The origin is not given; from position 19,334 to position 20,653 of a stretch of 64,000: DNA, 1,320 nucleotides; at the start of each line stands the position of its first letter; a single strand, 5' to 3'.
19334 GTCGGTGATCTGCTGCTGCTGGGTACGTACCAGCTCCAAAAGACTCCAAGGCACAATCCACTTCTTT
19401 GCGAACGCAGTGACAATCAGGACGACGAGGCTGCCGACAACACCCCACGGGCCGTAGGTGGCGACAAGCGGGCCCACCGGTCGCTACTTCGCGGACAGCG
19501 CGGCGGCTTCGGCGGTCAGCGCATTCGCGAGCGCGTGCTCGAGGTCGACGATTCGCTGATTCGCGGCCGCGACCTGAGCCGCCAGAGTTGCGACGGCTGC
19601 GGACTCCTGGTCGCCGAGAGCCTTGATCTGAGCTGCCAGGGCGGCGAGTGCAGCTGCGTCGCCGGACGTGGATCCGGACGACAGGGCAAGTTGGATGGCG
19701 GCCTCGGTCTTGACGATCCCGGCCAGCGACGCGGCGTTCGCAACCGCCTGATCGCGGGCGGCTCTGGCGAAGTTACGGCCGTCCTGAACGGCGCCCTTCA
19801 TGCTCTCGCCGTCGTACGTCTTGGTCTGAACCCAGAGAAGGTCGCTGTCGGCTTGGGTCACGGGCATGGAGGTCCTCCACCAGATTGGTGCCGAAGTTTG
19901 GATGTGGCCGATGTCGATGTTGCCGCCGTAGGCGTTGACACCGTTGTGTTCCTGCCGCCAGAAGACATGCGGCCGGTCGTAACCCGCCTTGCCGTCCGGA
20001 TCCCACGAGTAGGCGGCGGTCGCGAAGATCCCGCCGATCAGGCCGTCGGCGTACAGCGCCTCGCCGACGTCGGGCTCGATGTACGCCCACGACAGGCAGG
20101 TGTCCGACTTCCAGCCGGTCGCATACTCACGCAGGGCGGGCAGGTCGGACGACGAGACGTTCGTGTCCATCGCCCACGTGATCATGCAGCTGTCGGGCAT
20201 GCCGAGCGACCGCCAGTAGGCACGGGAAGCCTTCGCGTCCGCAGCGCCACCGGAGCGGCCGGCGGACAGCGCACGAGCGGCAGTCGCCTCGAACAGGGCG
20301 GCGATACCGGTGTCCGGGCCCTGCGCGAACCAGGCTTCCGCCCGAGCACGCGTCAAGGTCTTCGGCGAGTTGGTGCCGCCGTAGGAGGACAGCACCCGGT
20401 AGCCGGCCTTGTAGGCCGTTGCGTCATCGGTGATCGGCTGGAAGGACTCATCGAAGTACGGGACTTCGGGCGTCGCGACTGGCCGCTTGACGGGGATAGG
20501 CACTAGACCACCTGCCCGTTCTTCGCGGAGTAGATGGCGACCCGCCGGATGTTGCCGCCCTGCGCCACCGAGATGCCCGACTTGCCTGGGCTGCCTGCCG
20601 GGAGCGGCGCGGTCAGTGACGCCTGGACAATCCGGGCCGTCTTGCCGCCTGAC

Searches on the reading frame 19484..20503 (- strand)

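Call 53: search_protein_families(library=phrogs, proteins=[window:19484-20503:-], max_evalue=0.00001)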
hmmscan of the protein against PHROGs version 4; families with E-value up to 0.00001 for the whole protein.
window:19484-20503:- (339 aa): 1 family
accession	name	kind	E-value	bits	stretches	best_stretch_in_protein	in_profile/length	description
phrog_13480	-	lysis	9.3e-10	39.3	1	28-135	20-128/234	endolysin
